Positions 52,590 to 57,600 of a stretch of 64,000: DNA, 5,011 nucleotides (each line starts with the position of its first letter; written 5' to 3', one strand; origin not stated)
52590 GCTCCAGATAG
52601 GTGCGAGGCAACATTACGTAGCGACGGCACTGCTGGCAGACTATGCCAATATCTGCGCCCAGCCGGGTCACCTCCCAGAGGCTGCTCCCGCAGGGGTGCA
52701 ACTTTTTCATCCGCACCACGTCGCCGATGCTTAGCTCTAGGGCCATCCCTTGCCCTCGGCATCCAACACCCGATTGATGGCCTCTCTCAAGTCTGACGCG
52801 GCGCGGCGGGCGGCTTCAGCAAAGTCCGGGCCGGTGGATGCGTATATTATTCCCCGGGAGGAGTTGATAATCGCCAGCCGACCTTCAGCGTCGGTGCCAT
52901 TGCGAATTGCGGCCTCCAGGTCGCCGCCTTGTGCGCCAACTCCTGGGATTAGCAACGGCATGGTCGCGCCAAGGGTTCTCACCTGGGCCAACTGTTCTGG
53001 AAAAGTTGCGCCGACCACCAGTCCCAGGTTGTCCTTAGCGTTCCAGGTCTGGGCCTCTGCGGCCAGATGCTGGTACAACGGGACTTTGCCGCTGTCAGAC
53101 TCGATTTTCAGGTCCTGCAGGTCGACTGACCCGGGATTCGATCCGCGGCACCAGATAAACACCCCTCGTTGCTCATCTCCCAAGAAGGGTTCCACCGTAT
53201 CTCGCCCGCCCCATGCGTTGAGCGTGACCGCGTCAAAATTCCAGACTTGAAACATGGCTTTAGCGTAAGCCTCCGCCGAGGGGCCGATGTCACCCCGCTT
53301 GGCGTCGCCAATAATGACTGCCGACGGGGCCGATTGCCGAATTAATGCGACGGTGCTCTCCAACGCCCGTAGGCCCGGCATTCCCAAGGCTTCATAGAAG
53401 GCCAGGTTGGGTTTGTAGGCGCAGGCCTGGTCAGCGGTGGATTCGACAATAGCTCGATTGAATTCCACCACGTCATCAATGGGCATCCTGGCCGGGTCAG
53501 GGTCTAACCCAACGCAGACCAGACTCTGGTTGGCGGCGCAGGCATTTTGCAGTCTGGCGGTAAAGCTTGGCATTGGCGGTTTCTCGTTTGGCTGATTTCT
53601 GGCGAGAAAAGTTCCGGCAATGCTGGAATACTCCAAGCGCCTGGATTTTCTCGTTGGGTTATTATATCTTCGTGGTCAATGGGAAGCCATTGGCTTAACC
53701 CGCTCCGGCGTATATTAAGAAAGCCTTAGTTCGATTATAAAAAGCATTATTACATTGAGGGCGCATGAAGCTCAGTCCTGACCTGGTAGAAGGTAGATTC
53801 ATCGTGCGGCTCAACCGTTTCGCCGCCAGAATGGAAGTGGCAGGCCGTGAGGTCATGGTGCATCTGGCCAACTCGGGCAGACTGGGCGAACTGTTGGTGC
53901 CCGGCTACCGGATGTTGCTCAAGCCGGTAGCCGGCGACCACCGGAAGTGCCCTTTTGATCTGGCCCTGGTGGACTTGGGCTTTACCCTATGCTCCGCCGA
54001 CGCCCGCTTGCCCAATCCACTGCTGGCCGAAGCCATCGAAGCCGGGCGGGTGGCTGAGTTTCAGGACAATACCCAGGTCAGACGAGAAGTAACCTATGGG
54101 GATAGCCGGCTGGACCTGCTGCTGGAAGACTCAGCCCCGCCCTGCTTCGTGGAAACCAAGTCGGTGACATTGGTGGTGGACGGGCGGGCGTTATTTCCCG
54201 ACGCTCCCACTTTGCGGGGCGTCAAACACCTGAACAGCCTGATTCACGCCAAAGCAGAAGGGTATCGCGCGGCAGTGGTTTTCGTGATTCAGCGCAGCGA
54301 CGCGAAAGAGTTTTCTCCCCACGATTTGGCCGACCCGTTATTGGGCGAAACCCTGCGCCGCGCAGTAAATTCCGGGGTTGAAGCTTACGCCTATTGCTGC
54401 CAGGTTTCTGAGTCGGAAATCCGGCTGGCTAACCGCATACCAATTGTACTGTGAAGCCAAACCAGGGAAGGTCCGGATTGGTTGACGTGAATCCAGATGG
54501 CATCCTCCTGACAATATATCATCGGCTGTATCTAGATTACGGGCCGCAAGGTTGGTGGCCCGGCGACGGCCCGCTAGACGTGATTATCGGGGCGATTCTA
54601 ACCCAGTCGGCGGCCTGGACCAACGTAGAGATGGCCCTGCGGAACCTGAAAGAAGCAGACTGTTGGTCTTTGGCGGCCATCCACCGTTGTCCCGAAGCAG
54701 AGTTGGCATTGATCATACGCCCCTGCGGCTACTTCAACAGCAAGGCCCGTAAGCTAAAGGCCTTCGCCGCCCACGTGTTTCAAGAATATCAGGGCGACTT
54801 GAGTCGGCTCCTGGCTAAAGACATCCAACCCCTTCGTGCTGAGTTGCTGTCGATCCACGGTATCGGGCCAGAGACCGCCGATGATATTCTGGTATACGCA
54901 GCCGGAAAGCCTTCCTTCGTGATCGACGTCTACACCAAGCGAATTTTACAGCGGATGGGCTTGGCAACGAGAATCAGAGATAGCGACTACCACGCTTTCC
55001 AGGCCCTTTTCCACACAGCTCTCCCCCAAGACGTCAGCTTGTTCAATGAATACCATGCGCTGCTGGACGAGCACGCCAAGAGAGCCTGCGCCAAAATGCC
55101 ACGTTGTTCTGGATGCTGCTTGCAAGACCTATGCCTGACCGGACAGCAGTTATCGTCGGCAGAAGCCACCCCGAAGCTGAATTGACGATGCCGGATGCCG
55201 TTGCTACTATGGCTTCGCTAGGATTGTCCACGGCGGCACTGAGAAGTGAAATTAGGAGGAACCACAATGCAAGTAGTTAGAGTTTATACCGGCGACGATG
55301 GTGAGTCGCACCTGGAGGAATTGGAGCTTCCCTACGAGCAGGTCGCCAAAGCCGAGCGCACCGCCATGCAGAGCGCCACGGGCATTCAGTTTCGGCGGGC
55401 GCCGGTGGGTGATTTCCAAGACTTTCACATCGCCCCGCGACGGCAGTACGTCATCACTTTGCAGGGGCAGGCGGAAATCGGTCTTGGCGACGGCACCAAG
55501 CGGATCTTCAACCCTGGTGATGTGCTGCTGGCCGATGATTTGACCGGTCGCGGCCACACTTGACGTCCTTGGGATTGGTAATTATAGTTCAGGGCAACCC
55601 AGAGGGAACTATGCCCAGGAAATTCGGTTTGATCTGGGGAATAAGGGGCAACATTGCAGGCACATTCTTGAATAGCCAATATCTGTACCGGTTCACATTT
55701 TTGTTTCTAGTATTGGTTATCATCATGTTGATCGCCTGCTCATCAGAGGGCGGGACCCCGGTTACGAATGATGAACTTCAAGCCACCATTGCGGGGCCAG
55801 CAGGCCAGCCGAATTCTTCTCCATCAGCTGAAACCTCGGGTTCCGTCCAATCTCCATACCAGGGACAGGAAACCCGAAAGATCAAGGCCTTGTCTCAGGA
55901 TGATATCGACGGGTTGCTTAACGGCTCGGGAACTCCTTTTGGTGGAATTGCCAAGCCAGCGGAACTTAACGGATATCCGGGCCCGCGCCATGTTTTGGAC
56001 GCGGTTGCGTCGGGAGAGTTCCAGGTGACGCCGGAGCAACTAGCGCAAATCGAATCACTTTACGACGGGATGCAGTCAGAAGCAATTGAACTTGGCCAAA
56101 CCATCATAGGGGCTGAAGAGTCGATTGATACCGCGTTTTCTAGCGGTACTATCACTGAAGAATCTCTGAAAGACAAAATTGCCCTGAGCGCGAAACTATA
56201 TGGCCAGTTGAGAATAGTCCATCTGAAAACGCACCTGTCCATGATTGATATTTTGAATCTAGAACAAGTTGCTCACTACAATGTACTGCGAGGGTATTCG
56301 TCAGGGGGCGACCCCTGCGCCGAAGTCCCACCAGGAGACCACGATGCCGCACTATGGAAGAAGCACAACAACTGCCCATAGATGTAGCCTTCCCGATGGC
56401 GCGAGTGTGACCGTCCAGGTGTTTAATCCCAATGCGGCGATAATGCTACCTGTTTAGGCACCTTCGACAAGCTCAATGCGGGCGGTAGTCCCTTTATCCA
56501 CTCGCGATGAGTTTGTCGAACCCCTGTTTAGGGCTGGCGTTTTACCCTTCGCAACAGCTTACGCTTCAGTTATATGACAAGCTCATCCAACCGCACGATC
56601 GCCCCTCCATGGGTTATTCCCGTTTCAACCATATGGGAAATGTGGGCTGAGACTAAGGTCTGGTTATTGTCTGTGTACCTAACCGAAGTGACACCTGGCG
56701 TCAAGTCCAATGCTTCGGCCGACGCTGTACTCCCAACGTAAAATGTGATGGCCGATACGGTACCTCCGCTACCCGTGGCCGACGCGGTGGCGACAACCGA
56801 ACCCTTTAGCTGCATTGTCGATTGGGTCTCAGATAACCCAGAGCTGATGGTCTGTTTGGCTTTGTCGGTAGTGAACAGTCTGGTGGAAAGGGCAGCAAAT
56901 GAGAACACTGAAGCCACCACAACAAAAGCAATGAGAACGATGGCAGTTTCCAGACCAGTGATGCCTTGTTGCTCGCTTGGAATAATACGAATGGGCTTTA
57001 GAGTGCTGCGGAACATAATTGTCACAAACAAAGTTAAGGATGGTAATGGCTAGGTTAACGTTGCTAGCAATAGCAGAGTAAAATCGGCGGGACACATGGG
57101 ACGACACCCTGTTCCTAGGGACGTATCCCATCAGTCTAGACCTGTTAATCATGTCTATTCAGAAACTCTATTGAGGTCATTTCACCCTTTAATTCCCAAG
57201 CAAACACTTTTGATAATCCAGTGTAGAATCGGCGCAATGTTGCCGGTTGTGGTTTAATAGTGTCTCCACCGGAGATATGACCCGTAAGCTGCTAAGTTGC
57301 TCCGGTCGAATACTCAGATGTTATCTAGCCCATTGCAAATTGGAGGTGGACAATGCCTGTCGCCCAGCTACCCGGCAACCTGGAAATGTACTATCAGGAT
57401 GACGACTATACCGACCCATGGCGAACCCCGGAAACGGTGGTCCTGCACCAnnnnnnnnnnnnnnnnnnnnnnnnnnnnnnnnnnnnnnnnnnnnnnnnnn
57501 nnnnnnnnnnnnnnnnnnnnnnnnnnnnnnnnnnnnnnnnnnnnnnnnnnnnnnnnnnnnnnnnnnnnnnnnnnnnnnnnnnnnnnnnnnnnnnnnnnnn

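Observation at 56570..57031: Orphan archaellin-like gene (archaeal class III signal peptide) embedded among ordinary bacterial genes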

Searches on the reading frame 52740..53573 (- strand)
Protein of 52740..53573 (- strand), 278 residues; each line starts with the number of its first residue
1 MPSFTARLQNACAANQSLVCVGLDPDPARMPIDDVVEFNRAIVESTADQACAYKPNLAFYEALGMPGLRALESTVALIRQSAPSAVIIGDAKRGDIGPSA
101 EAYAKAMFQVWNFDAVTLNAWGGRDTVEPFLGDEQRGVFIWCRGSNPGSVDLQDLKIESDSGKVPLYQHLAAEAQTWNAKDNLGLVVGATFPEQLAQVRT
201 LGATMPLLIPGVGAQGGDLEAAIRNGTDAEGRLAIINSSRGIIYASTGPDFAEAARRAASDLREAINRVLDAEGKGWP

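Call 36: find_related_loci(query=window:52740-53573:-, collection=genome_contigs, flank=10000)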
Query seq(278 aa) (278 aa) in genome_contigs; peptide patterns used: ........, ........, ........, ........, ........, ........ (x = any residue, [..] = any of these).
126 stretches matched a pattern; 12 encode a relative of the query (tblastn E <= 1e-3); 12 distinct loci.
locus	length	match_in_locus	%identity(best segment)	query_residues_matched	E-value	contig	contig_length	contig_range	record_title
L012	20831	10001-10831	62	1-277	9e-109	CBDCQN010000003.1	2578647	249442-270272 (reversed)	MAG: Dehalococcoidia bacterium isolate 997938ad-5f2c-4502-9bad-db81906396c3 genome assembly, contig: contig_3, whole gen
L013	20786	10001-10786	55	4-268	8e-89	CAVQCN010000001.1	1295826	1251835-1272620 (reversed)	MAG: uncultured Chloroflexia bacterium isolate MFD02416.bin.1.135 genome assembly, contig: contig_16886, whole genome sh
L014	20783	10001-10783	53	3-266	7e-83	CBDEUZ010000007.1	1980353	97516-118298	MAG: Dehalococcoidia bacterium isolate 12bb4de0-5d66-41c1-88e6-9363c8e7e517 genome assembly, contig: contig_7, whole gen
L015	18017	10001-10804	51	3-267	4e-81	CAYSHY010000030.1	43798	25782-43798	MAG TPA_asm: uncultured Puniceicoccaceae bacterium isolate SRP268622_co1_563 genome assembly, contig: NODE_1568_length_4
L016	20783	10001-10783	49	4-262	6e-77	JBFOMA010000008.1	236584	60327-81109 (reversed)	MAG: Puniceicoccaceae bacterium isolate PD13Bin-3-1 c_000000000008, whole genome shotgun sequence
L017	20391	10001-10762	51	3-266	6e-74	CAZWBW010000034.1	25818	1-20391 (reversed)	MAG TPA_asm: uncultured Anaerolineaceae bacterium isolate SRP268622_co1_222 genome assembly, contig: NODE_3898_length_25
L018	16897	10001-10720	50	3-251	7e-69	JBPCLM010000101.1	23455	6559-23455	MAG: Tepidiformaceae bacterium isolate TH_ant_mag_78 S1Ck127_6185573_flag_1_multi_8.0000_len_23455, whole genome shotgun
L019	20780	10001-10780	40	3-264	2e-53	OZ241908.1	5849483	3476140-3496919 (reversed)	MAG: Candidatus Azotimanducaceae bacterium isolate 16e1fe49-7b92-4528-a68f-5a19ecc53174 genome assembly, chromosome: 1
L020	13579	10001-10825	34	1-252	2e-37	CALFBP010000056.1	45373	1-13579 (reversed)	MAG: uncultured Thermoguttaceae bacterium isolate L1_Bin_METABAT__251_1 genome assembly, contig: c_000001538954, whole g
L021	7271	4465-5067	51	4-270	3e-21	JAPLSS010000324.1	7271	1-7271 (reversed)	MAG: Candidatus Sumerlaeota bacterium isolate LacPavin_0920_SED5_MAG_64_9 LacPavin_0920_SED5_scaffold_1819625, whole gen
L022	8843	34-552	39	114-272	7e-21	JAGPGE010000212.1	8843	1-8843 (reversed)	MAG: Armatimonadota bacterium isolate Gw_SlDig_bin_68 Gw_SlDig_16188_length_8843_cov_5.185406, whole genome shotgun sequ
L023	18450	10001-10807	40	1-270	2e-56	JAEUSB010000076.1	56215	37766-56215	MAG: Leptospirales bacterium isolate new MAG-292 k141_3476527, whole genome shotgun sequence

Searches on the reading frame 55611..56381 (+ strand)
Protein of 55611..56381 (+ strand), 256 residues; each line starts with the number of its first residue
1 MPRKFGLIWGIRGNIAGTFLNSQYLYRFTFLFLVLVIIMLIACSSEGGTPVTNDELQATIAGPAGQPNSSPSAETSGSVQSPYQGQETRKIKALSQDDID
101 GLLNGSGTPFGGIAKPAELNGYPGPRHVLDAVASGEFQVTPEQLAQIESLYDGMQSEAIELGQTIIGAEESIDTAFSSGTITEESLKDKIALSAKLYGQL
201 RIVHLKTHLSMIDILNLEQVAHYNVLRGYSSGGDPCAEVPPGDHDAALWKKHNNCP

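Call 21: search_protein_families(library=pfam, proteins=[window:55611-56381:+], max_evalue=0.01)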
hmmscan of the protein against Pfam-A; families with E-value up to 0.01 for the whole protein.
window:55611-56381:+ (256 aa): 0 families

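Call 71: find_homologous_proteins(query=window:55611-56381:+, max_evalue=0.00001)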
Query window:55611-56381:+ (256 aa): 3478 proteins with E <= 0.00001 among 4496 candidates; the best 120 are listed.
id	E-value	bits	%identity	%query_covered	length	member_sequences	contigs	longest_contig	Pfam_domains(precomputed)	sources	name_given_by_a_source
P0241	1.9e-167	573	100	100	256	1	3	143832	-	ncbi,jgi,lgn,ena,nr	ncbi:MAG: hypothetical protein O2909_00545 [Chloroflexi bacterium]|nr:hypothetical protein [Chlorofl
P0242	6.5e-130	450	86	92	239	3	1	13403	-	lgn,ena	-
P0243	2.9e-121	422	77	100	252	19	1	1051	-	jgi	jgi:hypothetical protein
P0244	9.7e-95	335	68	91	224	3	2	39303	-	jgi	-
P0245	9.3e-92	325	70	85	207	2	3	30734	-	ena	-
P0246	2.0e-83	298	66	85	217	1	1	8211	-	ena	-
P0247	1.2e-81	292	58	92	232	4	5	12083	-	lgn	-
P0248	2.1e-79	285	72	73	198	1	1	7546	-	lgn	-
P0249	7.6e-75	270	68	73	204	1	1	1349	-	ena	-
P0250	1.1e-73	266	67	73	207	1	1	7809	-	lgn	-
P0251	2.6e-73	265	64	74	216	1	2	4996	-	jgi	-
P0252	3.1e-73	264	67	72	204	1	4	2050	-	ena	-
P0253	8.7e-73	263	64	71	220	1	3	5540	-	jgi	-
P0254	7.1e-72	260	67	72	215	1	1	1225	-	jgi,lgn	-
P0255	8.2e-72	260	56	89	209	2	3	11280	PF07813.18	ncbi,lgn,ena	-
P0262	8.7e-71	256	66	71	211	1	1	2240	PF13801.12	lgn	-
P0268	2.2e-70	255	65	73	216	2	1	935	PF07813.18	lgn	-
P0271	1.1e-69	253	61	74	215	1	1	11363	PF13801.12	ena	-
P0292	9.6e-69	250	63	73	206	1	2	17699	PF07813.18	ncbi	-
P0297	1.9e-68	249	64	74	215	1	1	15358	PF13801.12,PF07813.18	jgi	jgi:Spy/CpxP family protein refolding chaperone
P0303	3.4e-68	248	61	78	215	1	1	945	PF13801.12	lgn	-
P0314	7.6e-68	247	60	75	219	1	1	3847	PF07813.18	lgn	-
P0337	1.3e-66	243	62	72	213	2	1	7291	PF13801.12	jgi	jgi:Spy/CpxP family protein refolding chaperone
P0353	6.4e-66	240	48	92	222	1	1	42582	PF07813.18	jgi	jgi:Spy/CpxP family protein refolding chaperone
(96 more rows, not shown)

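Call 72: find_encoding_contigs(protein=P0242, flank=7000, max_places=3)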
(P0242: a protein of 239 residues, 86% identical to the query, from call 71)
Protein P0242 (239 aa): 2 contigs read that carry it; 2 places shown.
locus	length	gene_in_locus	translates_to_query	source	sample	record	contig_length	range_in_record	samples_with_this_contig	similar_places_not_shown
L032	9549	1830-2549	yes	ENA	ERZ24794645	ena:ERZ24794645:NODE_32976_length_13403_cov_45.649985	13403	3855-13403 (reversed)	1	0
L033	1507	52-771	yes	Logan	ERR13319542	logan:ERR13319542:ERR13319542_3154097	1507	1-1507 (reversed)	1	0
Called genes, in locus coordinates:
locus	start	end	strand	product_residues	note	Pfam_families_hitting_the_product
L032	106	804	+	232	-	PF01144:CoA_trans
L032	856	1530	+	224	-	PF01144:CoA_trans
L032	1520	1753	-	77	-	-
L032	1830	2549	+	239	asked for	-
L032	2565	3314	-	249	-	PF00106:adh_short, PF08659:KR, PF13561:adh_short_C2, PF23441:SDR (weak)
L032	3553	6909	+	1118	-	PF02687:FtsX (weak)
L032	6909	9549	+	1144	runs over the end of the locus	PF02687:FtsX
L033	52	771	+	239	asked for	-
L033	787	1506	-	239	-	?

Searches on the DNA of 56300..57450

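Call 69: search_rna_families(source=window, start=56300, end=57450, threshold=evalue, max_evalue=1)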
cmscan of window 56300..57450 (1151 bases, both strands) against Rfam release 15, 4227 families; matches with E-value up to 1: 1.
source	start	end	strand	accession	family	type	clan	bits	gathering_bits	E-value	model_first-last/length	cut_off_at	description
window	56447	56538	+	RF00991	mir-599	Gene; miRNA;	-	19.1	94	0.51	1-88/88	no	mir-599 microRNA precursor family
